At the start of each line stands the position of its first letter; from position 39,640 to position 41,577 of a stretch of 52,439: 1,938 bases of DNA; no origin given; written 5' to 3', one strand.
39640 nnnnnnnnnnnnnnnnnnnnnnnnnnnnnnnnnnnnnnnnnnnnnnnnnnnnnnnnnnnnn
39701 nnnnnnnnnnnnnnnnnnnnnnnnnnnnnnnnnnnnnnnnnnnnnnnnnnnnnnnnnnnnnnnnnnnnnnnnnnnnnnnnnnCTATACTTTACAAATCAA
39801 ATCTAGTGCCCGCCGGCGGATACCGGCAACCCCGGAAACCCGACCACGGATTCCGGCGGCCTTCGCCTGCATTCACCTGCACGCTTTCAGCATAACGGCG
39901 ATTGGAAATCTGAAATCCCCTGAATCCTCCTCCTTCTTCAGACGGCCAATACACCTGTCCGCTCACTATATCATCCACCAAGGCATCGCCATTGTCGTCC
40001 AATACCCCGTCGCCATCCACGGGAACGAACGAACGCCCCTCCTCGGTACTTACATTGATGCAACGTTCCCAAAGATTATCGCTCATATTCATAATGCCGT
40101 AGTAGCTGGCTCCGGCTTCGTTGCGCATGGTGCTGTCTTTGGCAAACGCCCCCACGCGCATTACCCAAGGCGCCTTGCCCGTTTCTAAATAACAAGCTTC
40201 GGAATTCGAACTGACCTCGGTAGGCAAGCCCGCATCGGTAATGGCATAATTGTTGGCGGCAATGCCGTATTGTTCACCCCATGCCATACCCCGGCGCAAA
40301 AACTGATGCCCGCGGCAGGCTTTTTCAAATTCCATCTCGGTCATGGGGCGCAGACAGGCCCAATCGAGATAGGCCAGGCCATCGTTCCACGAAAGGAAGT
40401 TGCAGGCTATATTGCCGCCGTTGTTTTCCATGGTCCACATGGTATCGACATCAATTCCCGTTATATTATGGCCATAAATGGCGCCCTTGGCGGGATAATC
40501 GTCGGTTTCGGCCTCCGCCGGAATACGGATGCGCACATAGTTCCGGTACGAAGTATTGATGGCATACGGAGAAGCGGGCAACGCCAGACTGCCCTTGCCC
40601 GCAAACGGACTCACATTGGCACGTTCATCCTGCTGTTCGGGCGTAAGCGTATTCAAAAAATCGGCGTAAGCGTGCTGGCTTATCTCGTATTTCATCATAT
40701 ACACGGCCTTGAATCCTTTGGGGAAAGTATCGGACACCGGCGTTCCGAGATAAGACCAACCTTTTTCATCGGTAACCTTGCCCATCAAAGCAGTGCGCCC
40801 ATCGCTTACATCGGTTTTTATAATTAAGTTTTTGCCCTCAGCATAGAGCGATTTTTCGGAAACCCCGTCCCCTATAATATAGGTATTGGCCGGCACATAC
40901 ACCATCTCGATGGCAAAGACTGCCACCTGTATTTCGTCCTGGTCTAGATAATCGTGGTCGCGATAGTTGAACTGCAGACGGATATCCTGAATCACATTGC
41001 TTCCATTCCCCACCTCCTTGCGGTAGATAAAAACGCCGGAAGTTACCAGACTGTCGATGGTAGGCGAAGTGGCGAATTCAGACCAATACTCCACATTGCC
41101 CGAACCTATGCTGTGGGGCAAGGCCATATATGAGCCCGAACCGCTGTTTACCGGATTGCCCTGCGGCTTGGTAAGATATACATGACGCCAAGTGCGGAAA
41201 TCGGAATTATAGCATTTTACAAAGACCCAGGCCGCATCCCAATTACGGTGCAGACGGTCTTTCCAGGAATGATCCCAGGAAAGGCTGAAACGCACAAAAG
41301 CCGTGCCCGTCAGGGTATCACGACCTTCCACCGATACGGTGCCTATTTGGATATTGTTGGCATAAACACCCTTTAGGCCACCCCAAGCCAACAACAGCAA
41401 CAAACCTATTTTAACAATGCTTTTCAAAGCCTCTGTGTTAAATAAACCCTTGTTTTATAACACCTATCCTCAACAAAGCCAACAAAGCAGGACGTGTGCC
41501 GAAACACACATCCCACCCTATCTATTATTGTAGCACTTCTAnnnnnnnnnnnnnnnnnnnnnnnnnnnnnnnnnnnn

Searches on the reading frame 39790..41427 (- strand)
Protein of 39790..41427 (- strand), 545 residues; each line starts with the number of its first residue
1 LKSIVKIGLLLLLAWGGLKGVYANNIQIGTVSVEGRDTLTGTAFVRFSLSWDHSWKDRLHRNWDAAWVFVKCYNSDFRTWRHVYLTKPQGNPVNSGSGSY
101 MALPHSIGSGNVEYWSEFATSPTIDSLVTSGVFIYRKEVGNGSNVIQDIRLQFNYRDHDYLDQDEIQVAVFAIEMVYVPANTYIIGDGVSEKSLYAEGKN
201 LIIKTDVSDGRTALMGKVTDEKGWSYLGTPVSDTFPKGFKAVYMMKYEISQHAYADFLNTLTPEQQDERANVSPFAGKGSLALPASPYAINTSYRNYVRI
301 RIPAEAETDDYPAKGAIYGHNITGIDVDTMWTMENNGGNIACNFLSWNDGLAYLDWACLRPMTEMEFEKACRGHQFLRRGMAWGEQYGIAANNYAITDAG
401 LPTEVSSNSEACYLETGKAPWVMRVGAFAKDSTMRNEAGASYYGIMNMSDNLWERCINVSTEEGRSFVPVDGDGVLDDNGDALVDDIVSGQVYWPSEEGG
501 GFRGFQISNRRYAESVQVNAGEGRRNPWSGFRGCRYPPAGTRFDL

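Call 12: search_protein_families(library=pfam, proteins=[window:39790-41427:-], max_evalue=0.01)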
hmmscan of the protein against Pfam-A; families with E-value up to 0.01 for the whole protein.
window:39790-41427:- (545 aa): 1 family
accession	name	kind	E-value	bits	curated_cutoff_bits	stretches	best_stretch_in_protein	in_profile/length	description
PF03781.23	FGE-sulfatase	-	5.5e-08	33.2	23.3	1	239-461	34-194/255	Sulfatase-modifying factor enzyme 1-like domain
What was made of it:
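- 39790..41427 (-): FGE-fold protein of 545 aa, 10 nt upstream of the giant gene. It has a type-I signal peptide (VYA|NNI) and lacks the catalytic Cys pair. Pfam FGE-sulfatase, 33.2 bits against a cutoff of 23.3 (call 12).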

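Call 13: search_protein_families(library=ncbifam, proteins=[window:39790-41427:-], max_evalue=0.01)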
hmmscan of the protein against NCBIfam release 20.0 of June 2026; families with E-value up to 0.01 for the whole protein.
window:39790-41427:- (545 aa): 0 families

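Call 50: search_solved_structures(query=window:39790-41427:-, max_evalue=0.01)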
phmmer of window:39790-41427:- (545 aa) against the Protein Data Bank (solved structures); distinct sequences matched with E-value up to 0.01: 12.
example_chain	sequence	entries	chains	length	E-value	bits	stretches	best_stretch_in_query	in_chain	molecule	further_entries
2afy_X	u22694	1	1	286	0.00021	22.8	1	344-395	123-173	Sulfatase modifying factor 1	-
2aft_X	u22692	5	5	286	0.00022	22.8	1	344-395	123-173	Sulfatase modifying factor 1 | Sulfatase-modifying factor 1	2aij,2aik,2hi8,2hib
2aii_X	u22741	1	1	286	0.00022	22.8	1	344-395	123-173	Sulfatase modifying factor 1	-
8aru_A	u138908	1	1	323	0.00022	22.8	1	344-395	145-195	Formylglycine-generating enzyme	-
31dc_A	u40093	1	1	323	0.00027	22.5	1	344-395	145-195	Formylglycine-generating enzyme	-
5ssy_A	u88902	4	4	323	0.00027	22.5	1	344-395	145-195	Formylglycine-generating enzyme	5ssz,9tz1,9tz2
1y1e_X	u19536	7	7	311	0.00028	22.5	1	344-395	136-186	C-alpha-formyglycine-generating enzyme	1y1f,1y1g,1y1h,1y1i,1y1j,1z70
5ssx_A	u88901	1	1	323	0.0003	22.3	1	344-395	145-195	Formylglycine-generating enzyme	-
6muj_A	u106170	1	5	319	0.003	19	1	344-386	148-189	Formylglycine-generating enzyme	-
2q17_A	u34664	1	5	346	0.0042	18.6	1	344-387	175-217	formylglycine generating enzyme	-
5nxl_A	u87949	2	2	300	0.0048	18.4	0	344-456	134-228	Non-specific serine/threonine protein kinase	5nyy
6s07_A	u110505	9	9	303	0.0049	18.3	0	344-456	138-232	Formylglycine-generating enzyme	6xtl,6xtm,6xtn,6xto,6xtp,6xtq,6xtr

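Call 63: find_encoding_contigs(protein=window:39790-41427:-, flank=10000, max_places=4)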
Protein window:39790-41427:- (545 aa): 2 contigs read that carry it; 2 places shown.
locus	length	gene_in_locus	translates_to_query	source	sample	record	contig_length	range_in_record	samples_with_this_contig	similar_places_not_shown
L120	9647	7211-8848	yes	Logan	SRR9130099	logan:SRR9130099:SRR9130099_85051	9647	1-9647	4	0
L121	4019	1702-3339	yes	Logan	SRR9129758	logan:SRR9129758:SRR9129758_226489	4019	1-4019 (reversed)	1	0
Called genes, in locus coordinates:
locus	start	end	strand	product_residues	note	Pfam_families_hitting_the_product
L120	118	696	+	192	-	-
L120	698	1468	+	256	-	PF08843:AbiEii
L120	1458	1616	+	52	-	-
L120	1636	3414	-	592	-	-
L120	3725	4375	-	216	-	-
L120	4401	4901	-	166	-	-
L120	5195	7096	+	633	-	PF03781:FGE-sulfatase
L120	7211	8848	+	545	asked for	PF03781:FGE-sulfatase (weak)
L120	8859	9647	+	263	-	?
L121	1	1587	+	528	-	?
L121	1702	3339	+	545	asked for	PF03781:FGE-sulfatase (weak)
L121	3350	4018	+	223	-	?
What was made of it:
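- Checked: An independent gene call on an identical contig places the start at the TTG at 39779 (call 63).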

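Call 72: find_homologous_proteins(query=window:39790-41427:-, max_evalue=1e-10)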
Query window:39790-41427:- (545 aa): 2917 proteins with E <= 1e-10 among 8000 candidates; the best 120 are listed.
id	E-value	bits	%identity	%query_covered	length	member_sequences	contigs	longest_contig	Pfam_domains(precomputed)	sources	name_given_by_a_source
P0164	0.0e+0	1212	100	94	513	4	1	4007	PF03781.23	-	-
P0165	0.0e+0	1012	78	100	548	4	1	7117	PF03781.23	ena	-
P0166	1.8e-280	949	75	98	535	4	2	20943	PF03781.23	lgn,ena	-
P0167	6.0e-275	931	73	100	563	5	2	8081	PF03781.23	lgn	-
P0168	1.2e-272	923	73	100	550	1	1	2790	PF03781.23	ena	-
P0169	5.3e-272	921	72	100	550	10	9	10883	PF03781.23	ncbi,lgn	-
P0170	1.5e-271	920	72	100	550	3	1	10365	PF03781.23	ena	-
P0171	1.2e-268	910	71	100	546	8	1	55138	-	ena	-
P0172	1.6e-267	906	72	100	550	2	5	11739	PF03781.23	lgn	-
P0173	6.1e-266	901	71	100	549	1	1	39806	PF03781.23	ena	-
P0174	1.1e-265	900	72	100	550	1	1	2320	PF03781.23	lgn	-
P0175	3.6e-263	892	71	99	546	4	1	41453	-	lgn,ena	-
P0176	4.9e-263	892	70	100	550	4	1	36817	PF03781.23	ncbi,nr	ncbi:MAG: formylglycine-generating enzyme family protein [Bacteroides sp.]|nr:formylglycine-generati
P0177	7.1e-263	891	71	99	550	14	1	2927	PF03781.23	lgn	-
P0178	9.5e-259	877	69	100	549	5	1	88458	PF03781.23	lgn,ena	-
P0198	5.7e-146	505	50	98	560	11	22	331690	PF03781.23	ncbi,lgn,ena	-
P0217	5.9e-93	330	39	94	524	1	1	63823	PF03781.23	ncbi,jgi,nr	ncbi:MAG: formylglycine-generating enzyme family protein [Bacteroidales bacterium]|jgi:formylglycine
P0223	4.7e-84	301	38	94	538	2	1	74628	PF03781.23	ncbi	-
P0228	5.1e-73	264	37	99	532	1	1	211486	PF03781.23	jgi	jgi:formylglycine-generating enzyme required for sulfatase activity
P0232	1.2e-71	260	38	89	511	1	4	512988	PF03781.23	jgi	jgi:formylglycine-generating enzyme required for sulfatase activity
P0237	7.2e-71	257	36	97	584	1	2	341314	PF03781.23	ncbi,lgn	-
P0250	1.2e-69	253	35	98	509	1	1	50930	PF03781.23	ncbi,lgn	-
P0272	1.9e-68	249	35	99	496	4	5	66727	PF03781.23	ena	-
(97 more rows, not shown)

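Call 75: find_encoding_contigs(protein=P0198, flank=6000, max_places=1)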
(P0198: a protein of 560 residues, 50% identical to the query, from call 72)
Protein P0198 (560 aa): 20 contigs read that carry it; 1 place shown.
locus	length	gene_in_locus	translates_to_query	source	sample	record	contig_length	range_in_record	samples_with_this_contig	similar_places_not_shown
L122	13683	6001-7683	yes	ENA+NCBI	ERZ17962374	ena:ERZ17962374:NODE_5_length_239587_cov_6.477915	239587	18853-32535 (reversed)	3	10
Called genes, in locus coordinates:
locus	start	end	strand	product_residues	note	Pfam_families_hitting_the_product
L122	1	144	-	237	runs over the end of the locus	-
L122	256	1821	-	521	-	PF07676:PD40 (faint)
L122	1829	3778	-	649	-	PF19529:DUF6057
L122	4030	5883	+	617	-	PF03781:FGE-sulfatase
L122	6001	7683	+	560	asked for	PF03781:FGE-sulfatase (weak)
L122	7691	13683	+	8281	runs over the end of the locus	?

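Call 76: find_encoding_contigs(protein=P0232, flank=6000, max_places=1)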
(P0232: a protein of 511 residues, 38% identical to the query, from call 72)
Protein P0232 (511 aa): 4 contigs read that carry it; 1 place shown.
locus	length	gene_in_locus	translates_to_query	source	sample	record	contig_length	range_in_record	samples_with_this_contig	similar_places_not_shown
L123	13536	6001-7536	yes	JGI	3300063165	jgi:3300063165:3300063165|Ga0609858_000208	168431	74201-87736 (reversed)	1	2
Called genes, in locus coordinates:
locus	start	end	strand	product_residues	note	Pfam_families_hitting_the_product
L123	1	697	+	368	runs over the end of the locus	PF02746:MR_MLE_N, PF13378:MR_MLE_C, PF07476:MAAL_C (weak)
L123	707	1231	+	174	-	-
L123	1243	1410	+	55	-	-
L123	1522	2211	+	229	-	PF09365:DUF2461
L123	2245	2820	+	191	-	PF03167:UDG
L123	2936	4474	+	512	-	PF18962:Por_Secre_tail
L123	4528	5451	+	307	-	-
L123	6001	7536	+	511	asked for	PF03781:FGE-sulfatase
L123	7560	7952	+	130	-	PF11589:DUF3244 (weak), PF18962:Por_Secre_tail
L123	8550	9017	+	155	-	-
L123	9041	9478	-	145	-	PF00072:Response_reg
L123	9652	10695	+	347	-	PF01339:CheB_methylest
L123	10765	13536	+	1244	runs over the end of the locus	PF01339:CheB_methylest, PF03705:CheR_N, PF01739:CheR, PF00989:PAS (weak), PF08447:PAS_3, PF13426:PAS_9, PF00512:HisKA, PF02518:HATPase_c, +2 more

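Call 77: find_encoding_contigs(protein=P0237, flank=6000, max_places=1)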
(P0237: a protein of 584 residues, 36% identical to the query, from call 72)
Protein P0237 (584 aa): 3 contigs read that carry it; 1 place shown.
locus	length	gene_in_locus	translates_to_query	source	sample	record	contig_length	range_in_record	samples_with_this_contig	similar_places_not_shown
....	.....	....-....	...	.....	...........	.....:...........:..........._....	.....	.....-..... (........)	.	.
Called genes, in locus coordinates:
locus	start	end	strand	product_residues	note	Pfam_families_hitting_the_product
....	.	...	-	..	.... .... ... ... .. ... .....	-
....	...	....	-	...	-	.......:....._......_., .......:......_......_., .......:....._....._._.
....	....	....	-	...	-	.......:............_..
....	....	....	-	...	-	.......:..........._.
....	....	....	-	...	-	-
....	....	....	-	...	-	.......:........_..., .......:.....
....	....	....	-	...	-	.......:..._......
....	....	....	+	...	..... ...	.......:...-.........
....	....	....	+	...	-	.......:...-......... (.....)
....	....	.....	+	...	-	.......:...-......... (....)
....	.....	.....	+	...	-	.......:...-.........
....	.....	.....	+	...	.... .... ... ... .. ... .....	-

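Call 78: find_encoding_contigs(protein=P0228, flank=6000, max_places=1)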
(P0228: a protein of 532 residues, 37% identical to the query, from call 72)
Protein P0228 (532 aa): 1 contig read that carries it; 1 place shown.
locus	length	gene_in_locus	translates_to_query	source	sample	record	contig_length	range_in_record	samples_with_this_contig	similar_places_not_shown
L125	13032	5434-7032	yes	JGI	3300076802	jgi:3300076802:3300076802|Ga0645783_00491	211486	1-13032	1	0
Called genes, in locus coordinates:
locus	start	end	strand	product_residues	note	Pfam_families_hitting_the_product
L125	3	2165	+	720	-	?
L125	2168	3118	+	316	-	PF23237:HYR_4C (faint), PF02494:HYR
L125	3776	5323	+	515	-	PF03781:FGE-sulfatase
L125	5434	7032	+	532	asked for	PF03781:FGE-sulfatase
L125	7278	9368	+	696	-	-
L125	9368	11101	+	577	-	-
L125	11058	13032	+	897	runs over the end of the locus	PF02494:HYR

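Call 88: search_solved_structures(query=A5, max_evalue=0.01)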
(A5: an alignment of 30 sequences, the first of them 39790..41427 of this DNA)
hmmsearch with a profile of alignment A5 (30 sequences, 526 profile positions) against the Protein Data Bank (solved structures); distinct sequences matched with E-value up to 0.01: 15.
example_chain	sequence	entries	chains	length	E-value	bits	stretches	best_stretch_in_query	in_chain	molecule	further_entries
2aft_X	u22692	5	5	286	1.3e-06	30.4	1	232-375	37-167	Sulfatase modifying factor 1 | Sulfatase-modifying factor 1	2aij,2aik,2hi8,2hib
2afy_X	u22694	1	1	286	1.4e-06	30.3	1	232-375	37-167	Sulfatase modifying factor 1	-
2aii_X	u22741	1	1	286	1.5e-06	30.3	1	232-375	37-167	Sulfatase modifying factor 1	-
31dc_A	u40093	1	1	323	1.8e-06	30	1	232-375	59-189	Formylglycine-generating enzyme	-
1y1e_X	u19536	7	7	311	1.8e-06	30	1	232-375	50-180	C-alpha-formyglycine-generating enzyme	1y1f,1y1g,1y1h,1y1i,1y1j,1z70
5ssy_A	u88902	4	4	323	1.9e-06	29.9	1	232-375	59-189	Formylglycine-generating enzyme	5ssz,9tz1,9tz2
5ssx_A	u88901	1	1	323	6.1e-06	28.2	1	232-375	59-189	Formylglycine-generating enzyme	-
5nxl_A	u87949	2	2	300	9.9e-06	27.5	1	322-373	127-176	Non-specific serine/threonine protein kinase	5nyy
6s07_A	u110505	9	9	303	1e-05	27.5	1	322-373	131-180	Formylglycine-generating enzyme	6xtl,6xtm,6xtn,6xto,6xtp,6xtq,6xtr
8aru_A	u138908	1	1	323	3.3e-05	25.8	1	302-375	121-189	Formylglycine-generating enzyme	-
6muj_A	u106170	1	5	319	3.6e-05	25.7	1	328-373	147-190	Formylglycine-generating enzyme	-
2q17_A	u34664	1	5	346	4.6e-05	25.3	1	328-373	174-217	formylglycine generating enzyme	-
4x8b_A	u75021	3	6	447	0.0002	23.2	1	329-377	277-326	Sulfoxide synthase EgtB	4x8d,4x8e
7ml6_A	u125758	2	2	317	0.00087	21.1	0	329-415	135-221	CalU17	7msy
6vqp_A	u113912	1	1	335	0.00097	21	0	329-415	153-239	CalU17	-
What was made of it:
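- On FGE / SUMF1 family (the two upstream genes): The family profile hits human and bacterial FGE at E about 1e-6 (call 88).
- The profile's best PDB matches are true FGE and EgtB enzymes, not PorK (call 88).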

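Call 92: find_encoding_contigs(protein=P0217, flank=8000, max_places=1)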
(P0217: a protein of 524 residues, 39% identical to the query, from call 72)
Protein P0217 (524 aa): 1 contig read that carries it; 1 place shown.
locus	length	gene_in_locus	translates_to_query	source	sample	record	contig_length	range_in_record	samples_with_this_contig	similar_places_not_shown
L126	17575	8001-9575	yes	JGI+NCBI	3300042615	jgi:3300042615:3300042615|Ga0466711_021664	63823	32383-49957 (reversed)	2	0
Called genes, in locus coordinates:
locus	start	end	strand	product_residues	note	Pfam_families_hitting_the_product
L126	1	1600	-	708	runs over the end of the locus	PF00932:LTD, PF04231:Endonuclease_1, PF18962:Por_Secre_tail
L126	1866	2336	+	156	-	PF22544:HYDIN_VesB_CFA65-like_Ig, PF07610:DUF1573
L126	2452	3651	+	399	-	PF00155:Aminotran_1_2, PF01041:DegT_DnrJ_EryC1 (weak), PF00266:Aminotran_5 (weak), PF01053:Cys_Met_Meta_PP (weak)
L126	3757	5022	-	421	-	PF00275:EPSP_synthase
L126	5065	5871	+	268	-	PF00459:Inositol_P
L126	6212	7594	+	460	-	PF19529:DUF6057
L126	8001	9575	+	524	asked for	PF03781:FGE-sulfatase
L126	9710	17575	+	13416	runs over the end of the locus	?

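Call 93: find_encoding_contigs(protein=P0223, flank=8000, max_places=1)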
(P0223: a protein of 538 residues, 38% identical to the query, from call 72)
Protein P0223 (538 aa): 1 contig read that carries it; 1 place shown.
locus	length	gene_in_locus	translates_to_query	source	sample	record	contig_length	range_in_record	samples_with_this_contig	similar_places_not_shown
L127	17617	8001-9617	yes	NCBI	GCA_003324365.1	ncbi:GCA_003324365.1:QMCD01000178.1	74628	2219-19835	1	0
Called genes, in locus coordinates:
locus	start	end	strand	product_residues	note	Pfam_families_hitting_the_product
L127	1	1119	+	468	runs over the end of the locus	PF01336:tRNA_anti-codon, PF00152:tRNA-synt_2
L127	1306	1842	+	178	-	-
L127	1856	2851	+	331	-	PF01075:Glyco_transf_9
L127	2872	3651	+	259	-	PF01503:PRA-PH (faint), PF03819:MazG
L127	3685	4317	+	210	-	PF00753:Lactamase_B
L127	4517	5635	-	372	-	PF28541:DUF8433, PF00119:ATP-synt_A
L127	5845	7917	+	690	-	PF03781:FGE-sulfatase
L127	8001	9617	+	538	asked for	PF03781:FGE-sulfatase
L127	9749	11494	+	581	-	PF03781:FGE-sulfatase (faint)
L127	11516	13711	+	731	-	PF00754:F5_F8_type_C, PF22633:F5_F8_type_C_2 (weak), PF03781:FGE-sulfatase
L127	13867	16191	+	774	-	PF03781:FGE-sulfatase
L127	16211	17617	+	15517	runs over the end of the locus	-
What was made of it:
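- Tried and rejected: The complete 15,517-aa one (L127) could not be read beyond the flank limit (call 93).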

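Call 94: find_encoding_contigs(protein=P0250, flank=8000, max_places=1)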
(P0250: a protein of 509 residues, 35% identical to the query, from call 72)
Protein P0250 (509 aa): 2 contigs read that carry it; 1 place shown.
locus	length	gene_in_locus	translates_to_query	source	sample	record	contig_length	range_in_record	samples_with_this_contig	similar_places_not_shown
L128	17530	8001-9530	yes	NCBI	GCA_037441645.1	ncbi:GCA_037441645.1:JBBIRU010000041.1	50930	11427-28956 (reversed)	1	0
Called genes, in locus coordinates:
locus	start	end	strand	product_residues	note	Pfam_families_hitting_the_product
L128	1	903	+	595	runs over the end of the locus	PF13510:Fer2_4, PF10588:NADH-G_4Fe-4S_3, PF22117:Fer4_Nqo3, PF12838:Fer4_7, PF02906:Fe_hyd_lg_C, PF02256:Fe_hyd_SSU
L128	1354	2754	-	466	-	PF00753:Lactamase_B, PF23023:Anti-Pycsar_Apyc1 (faint), PF12706:Lactamase_B_2 (weak), PF16661:Lactamase_B_6 (weak), PF10996:Beta-Casp, PF07521:RMMBL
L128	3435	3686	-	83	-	-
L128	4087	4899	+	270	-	PF00583:Acetyltransf_1, PF13508:Acetyltransf_7, PF02311:AraC_binding (weak), PF07883:Cupin_2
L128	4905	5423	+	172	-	PF08859:DGC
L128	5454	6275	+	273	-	PF00797:Acetyltransf_2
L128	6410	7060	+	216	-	PF00027:cNMP_binding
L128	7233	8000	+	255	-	PF12833:HTH_18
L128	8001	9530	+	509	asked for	PF03781:FGE-sulfatase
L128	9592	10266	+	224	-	PF18962:Por_Secre_tail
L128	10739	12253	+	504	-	PF03781:FGE-sulfatase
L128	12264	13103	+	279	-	PF18962:Por_Secre_tail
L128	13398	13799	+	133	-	-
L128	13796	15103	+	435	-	-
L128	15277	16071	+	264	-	PF02567:PhzC-PhzF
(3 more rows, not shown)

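Call 95: find_encoding_contigs(protein=P0272, flank=8000, max_places=1)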
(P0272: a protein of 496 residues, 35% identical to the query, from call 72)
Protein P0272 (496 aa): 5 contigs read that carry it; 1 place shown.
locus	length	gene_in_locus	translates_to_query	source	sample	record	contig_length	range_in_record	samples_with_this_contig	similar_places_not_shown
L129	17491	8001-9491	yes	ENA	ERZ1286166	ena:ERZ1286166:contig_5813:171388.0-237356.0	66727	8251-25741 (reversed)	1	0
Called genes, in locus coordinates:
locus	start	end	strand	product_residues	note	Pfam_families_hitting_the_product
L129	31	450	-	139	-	-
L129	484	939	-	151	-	-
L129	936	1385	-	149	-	-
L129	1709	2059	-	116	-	PF02371:Transposase_20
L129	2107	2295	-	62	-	-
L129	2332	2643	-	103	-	PF01548:DEDD_Tnp_IS110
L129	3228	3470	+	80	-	-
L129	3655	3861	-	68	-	PF02599:CsrA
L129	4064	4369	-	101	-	PF09394:Inhibitor_I42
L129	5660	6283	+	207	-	-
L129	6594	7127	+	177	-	PF09134:Invasin_D3 (weak)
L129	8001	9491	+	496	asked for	PF03781:FGE-sulfatase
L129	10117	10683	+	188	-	-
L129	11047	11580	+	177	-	-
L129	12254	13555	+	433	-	PF00078:RVT_1, PF08388:GIIM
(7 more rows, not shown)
